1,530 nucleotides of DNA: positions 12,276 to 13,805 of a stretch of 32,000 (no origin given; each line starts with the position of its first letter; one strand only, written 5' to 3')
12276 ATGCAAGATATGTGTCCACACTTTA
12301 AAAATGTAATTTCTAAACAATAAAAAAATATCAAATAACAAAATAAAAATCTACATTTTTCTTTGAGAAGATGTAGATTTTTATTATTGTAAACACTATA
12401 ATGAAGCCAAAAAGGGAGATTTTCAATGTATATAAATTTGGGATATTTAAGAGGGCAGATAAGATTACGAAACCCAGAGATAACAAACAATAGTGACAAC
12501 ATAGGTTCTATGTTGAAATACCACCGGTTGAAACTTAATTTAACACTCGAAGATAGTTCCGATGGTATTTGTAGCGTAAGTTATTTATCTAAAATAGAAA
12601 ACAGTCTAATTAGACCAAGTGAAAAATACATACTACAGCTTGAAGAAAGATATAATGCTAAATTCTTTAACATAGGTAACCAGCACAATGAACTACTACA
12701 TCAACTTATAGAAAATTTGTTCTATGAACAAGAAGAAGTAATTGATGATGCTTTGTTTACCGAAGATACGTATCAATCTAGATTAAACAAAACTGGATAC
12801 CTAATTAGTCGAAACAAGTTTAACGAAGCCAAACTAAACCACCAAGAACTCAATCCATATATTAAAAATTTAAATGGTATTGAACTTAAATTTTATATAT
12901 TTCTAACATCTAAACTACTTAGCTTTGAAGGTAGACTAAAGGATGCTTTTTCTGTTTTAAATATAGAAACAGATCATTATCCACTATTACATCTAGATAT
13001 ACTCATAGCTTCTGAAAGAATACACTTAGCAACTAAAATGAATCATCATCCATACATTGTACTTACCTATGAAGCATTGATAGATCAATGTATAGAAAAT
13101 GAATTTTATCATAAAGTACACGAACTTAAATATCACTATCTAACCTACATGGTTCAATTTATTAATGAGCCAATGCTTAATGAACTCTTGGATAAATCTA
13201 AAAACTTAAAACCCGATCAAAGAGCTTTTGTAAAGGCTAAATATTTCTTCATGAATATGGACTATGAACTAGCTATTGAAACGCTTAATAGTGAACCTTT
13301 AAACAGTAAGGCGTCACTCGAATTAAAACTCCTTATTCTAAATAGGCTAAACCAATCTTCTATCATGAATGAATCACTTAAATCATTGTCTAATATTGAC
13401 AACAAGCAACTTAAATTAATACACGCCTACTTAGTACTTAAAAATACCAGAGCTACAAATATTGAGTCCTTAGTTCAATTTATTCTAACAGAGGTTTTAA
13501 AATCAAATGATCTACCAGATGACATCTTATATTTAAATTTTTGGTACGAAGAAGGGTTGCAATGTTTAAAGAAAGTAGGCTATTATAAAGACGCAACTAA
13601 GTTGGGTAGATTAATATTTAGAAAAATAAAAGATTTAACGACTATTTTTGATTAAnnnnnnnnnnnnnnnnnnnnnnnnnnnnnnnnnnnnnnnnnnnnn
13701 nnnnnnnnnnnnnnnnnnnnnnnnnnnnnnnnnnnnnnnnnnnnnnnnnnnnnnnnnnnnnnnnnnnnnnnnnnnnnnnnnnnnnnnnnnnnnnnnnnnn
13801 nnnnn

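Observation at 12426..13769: HTH + helical-repeat (RNPP/Rgg-like) regulator followed by an unannotated 15-codon ORF: candidate peptide-signalling cassette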

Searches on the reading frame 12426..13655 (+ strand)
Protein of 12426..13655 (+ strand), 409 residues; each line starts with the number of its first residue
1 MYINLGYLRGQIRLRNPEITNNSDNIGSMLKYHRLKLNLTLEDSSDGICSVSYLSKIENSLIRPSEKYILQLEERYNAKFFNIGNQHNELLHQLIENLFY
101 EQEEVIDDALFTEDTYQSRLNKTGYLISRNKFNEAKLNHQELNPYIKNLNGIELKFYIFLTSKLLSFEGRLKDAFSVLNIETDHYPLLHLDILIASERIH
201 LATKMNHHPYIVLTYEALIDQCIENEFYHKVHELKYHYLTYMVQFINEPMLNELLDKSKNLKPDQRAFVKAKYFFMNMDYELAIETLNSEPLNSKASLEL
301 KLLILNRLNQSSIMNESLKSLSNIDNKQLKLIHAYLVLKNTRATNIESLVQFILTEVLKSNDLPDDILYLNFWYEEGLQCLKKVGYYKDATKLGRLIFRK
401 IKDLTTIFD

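Call 3: search_protein_families(library=pfam, proteins=[window:12426-13655:+], max_evalue=0.01)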
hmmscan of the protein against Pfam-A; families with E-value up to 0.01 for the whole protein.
window:12426-13655:+ (409 aa): 1 family
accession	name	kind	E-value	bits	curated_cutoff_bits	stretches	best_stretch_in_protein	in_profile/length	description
PF01381.28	HTH_3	-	1.4e-05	25.5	23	1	30-77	1-49/55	Helix-turn-helix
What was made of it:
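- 12426..13655 (+): XRE-HTH regulator (409 aa) with an RNPP-like helical-repeat domain. Pfam HTH_3 at residues 30-77 (call 3).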

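Call 6: find_homologous_proteins(query=window:12426-13655:+)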
Query window:12426-13655:+ (409 aa): 20 proteins with E <= 0.001 among 5065 candidates.
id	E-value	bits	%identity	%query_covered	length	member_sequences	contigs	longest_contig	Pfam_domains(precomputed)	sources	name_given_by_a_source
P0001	3.6e-262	887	100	100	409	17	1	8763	PF01381.29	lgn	-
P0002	1.7e-228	776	88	100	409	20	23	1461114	PF01381.29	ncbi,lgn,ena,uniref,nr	ncbi:helix-turn-helix domain-containing protein [Acholeplasma laidlawii]|uniref:helix-turn-helix dom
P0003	2.7e-144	499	57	100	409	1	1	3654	PF01381.29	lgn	-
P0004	2.7e-141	489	57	100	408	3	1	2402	PF01381.29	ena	-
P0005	1.3e-140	487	57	100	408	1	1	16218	PF01381.29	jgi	-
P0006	3.3e-137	476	57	100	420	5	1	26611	PF01381.29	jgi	-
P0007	5.5e-135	468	57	100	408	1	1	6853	-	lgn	-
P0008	5.9e-133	462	56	97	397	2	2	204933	PF01381.29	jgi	jgi:transcriptional regulator with XRE-family HTH domain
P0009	3.8e-121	423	52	100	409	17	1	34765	PF01381.29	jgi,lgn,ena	-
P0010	6.0e-90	320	43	99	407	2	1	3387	-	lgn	-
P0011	6.7e-89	317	44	100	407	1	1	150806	PF01381.29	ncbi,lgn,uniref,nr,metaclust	ncbi:helix-turn-helix domain-containing protein [Acholeplasma granularum]|uniref:helix-turn-helix do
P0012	8.0e-89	316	43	99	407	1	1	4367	PF01381.29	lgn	-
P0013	2.9e-87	311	43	99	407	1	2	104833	-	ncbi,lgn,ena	-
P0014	6.3e-87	310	43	99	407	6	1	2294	PF01381.29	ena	-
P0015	1.3e-77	279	39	100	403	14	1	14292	PF01381.29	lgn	-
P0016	1.4e-51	194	36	100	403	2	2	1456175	PF01381.29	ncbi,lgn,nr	ncbi:helix-turn-helix domain-containing protein [Acholeplasma hippikon]|nr:helix-turn-helix transcri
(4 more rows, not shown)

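Call 9: find_related_loci(query=A1, collection=genome_contigs, flank=6000)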
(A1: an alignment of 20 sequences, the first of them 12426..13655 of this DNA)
Query A1 (409 aa) in genome_contigs; peptide patterns used: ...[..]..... (x = any residue, [..] = any of these).
408 stretches matched a pattern; 377 encode a relative of the query (tblastn E <= 1e-3); the best 80 are kept; 80 distinct loci.
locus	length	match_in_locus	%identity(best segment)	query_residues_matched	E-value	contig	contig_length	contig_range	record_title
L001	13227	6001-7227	88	1-409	0e+0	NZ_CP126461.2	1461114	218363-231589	Acholeplasma laidlawii strain 8195 chromosome, complete genome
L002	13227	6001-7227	52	1-409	1e-132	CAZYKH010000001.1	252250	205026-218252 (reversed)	MAG TPA_asm: uncultured Acholeplasma sp. isolate ERP125879_co1_114 genome assembly, contig: NODE_1_length_252250_cov_31.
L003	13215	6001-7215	44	1-407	1e-95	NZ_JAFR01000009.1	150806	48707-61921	Acholeplasma granularum ATCC 19168 G324DRAFT_scaffold00004.4_C, whole genome shotgun sequence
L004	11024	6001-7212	43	1-406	9e-93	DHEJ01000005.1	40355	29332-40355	MAG TPA_asm: Acholeplasmataceae bacterium UBA4853 UBA4853_contig_28, whole genome shotgun sequence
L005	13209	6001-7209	43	1-405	6e-92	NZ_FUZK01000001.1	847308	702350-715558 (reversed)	Acholeplasma oculi strain ATCC 27350, whole genome shotgun sequence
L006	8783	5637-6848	43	1-406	6e-91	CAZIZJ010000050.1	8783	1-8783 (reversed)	MAG TPA_asm: uncultured Acholeplasma sp. isolate SRP344714_co2_372 genome assembly, contig: NODE_21169_length_8783_cov_4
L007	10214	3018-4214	40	1-405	6e-84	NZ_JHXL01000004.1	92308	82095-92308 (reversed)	Acholeplasma equifetale ATCC 29724 T434DRAFT_scaffold00004.4_C, whole genome shotgun sequence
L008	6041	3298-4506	40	1-405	1e-77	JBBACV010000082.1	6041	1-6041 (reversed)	MAG: Acholeplasmataceae bacterium isolate SO_2017_LW2_10 scaffold_27949_c1_LW138R_2017, whole genome shotgun sequence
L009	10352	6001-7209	37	1-405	2e-72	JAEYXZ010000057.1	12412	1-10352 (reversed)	MAG: Bacillota bacterium isolate OH_CBlB_337 k127_3697334, whole genome shotgun sequence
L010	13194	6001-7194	28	3-402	8e-37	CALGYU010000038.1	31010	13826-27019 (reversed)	MAG TPA_asm: uncultured Acholeplasma sp. isolate SRR6713632_bin.41_CONCOCT_v1.1_MAG genome assembly, contig: ERZ794979.5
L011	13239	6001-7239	24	1-408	2e-34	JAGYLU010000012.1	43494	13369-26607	MAG: Acholeplasmataceae bacterium isolate M50B101 12, whole genome shotgun sequence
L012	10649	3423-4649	26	1-404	2e-33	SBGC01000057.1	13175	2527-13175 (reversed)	MAG: Bacillota bacterium isolate M0117 scaffold_479_1, whole genome shotgun sequence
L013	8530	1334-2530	29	1-402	6e-32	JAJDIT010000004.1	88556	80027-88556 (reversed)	Acholeplasma sp. OttesenSCG-928-E16 AH-928-E16_NODE_4, whole genome shotgun sequence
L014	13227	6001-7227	25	1-404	4e-29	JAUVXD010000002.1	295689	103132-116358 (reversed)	MAG: Acholeplasmataceae bacterium isolate CSMAG_1207 CSMAG_1207_k127_2738691_length_295689_cov_37.0001, whole genome sho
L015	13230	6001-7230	27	1-404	1e-28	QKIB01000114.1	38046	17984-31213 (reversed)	MAG: Acholeplasmatales bacterium isolate SZUA-569 scaffold_1982, whole genome shotgun sequence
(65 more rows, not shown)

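Call 13: find_related_loci(query=A1, collection=metagenome_contigs, flank=3000)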
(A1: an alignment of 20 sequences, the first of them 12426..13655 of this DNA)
Query A1 (409 aa) in metagenome_contigs; peptide patterns used: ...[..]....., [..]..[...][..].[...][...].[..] (x = any residue, [..] = any of these).
255 stretches matched a pattern; 159 encode a relative of the query (tblastn E <= 1e-3); the best 80 are kept; 80 distinct loci.
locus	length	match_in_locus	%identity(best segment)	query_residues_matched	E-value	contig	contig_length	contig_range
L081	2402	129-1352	57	1-409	6e-160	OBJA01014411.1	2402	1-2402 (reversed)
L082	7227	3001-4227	57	1-409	2e-146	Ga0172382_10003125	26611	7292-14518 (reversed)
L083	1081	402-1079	92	1-226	2e-147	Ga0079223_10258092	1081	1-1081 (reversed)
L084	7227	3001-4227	52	1-409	4e-130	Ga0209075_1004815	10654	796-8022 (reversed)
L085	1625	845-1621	62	1-259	1e-107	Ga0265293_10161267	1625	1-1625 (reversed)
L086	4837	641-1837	39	1-405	3e-83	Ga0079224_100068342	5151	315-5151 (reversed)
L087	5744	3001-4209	40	1-405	6e-78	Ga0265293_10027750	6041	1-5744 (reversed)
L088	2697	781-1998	37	1-409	2e-73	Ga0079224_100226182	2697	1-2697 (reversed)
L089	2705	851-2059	36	1-405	1e-71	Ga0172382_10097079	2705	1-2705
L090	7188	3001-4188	30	1-397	4e-36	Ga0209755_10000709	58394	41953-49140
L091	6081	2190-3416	26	1-404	2e-30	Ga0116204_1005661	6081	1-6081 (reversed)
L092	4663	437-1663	26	1-404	2e-30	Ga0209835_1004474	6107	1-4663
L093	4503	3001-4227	25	1-404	1e-29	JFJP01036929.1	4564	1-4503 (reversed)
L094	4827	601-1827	26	1-404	3e-29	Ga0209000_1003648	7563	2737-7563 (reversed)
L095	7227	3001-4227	27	1-405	4e-29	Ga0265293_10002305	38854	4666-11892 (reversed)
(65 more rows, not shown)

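Call 20: predict_structure(alignment_id=A1)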
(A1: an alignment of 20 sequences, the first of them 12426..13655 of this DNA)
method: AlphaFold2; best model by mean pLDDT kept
length: 409 residues; sequences in the alignment: 20
mean_pLDDT: 88.9   pTM: 0.87
mean pLDDT of the five models: 88.9, 88.4, 87.3, 87.0, 86.8
residues with pLDDT >= 90: 249; 70-90: 138; 50-70: 20; < 50: 2
segments of 3 or more residues with pLDDT < 50: none
pLDDT, mean of each block of 10 residues (from residue 1): 86 76 74 90 91 89 87 87 72 94 81 85 93 92 87 93 92 93 83 96 93 96 96 95 95 92 93 96 94 87 93 86 77 91 84 91 89 94 95 94 72
secondary structure, 60 per line:
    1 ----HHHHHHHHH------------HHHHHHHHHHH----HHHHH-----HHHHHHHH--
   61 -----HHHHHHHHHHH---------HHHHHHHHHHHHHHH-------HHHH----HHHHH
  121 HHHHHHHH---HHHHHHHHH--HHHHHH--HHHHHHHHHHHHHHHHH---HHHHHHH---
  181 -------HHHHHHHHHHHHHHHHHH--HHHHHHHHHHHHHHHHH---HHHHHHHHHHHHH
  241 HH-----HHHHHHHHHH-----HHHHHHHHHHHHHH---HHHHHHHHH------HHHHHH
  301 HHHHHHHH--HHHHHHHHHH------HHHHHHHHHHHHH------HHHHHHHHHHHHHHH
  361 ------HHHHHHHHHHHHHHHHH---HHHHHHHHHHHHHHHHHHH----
elements in order: H5-13 H26-36 H41-45 H51-58 H66-76 H86-100 H108-111 H116-128 H132-140 H143-148 H151-167 H171-177 H188-205 H208-224 H228-242 H248-257 H263-276 H280-288 H295-308 H311-320 H327-339 H346-360 H367-383 H387-405
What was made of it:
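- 12426..13655 (+): AlphaFold pLDDT 88.9, all-helical (call 20).
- On RNPP/RRNPPA peptide receptors: AlphaFold model with pLDDT 88.9 (call 20).
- Checked: The rest of the protein is all-helical in a confident AlphaFold model (pLDDT 88.9, pTM 0.87; call 20).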

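Call 21: search_solved_structures(query=window:12426-13655:+, max_evalue=10)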
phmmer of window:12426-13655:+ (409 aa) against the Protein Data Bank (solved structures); distinct sequences matched with E-value up to 10: 1.
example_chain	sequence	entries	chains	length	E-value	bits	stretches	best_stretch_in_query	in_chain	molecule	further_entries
9sf2_A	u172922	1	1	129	0.0062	18.7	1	23-84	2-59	Transcriptional regulator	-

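Call 26: fold_search(model_id=the predicted structure, library=pdb)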
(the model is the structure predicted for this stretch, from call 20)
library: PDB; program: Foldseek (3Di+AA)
matches with E <= 10: 788; with E <= 0.001: 3
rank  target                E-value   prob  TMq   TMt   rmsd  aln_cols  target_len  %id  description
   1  5dbk_A                1.0e-04  1.00  0.57  0.65   6.0       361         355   12  apo form of the quorum sensor NprR from B. thuringiensis (released 2016-07-13)
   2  3u3w_A                5.2e-04  1.00  0.25  0.33  15.2       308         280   15  Crystal Structure of Bacillus thuringiensis PlcR in complex with the peptide PapR7 and DNA (released 2013-01-09)
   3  5dbk_B                6.1e-04  1.00  0.45  0.50   9.1       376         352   12  apo form of the quorum sensor NprR from B. thuringiensis (released 2016-07-13)
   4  2aw6_B                1.2e-03  1.00  0.17  0.22  20.6       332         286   17  Structure of a bacterial peptide pheromone/receptor complex and its mechanism of gene regulation (released 2005-12-06)
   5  2aw6_A                2.0e-03  1.00  0.19  0.25  20.3       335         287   16  Structure of a bacterial peptide pheromone/receptor complex and its mechanism of gene regulation (released 2005-12-06)
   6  4gpk_I                2.2e-03  1.00  0.51  0.59   6.7       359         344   12  Crystal structure of NprR in complex with its cognate peptide NprX (released 2013-07-03)
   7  4gpk_L                2.3e-03  1.00  0.52  0.60   6.8       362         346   10  Crystal structure of NprR in complex with its cognate peptide NprX (released 2013-07-03)
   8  2axu_D                2.6e-03  1.00  0.18  0.23  20.2       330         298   17  Structure of PrgX (released 2005-12-06)
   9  2axu_J                3.1e-03  0.99  0.18  0.23  21.4       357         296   13  Structure of PrgX (released 2005-12-06)
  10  4gpk_J                3.2e-03  1.00  0.52  0.60   6.7       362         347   13  Crystal structure of NprR in complex with its cognate peptide NprX (released 2013-07-03)
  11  2axu_A                3.4e-03  1.00  0.20  0.24  19.8       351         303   14  Structure of PrgX (released 2005-12-06)
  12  2axu_B                3.5e-03  1.00  0.22  0.27  17.1       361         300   14  Structure of PrgX (released 2005-12-06)
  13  2axz_B                4.3e-03  0.98  0.18  0.21  16.0       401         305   16  Crystal structure of PrgX/cCF10 complex (released 2005-12-06)
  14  4gpk_H                4.7e-03  1.00  0.52  0.60   6.7       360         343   11  Crystal structure of NprR in complex with its cognate peptide NprX (released 2013-07-03)
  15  4gpk_F                4.9e-03  1.00  0.50  0.59   7.0       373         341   12  Crystal structure of NprR in complex with its cognate peptide NprX (released 2013-07-03)
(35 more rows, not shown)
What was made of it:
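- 12426..13655 (+): Foldseek top hits are NprR, PlcR, PrgX, ComR, Rgg2 and AimR (call 26).
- On RNPP/RRNPPA peptide receptors: The top 20 Foldseek PDB hits are all NprR, PlcR, PrgX or ComR (Rgg2 and AimR come lower); the best is NprR at TM 0.57/0.65, E 1e-4 (call 26).
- Closest known: RNPP/RRNPPA receptor-peptide pairs. Same: The closest solved structure is NprR, of similar size (call 26).
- The regulator's best structural matches are all RNPP receptors (call 26).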

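Call 36: search_protein_families(library=ncbifam, proteins=[window:12426-13655:+], max_evalue=1)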
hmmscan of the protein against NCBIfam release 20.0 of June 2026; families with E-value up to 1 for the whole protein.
window:12426-13655:+ (409 aa): 1 family
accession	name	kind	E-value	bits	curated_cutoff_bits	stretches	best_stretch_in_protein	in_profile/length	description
TIGR00270.2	TIGR00270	equivalog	0.091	12.6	110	1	24-87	74-138/159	multiprotein bridging factor aMBF1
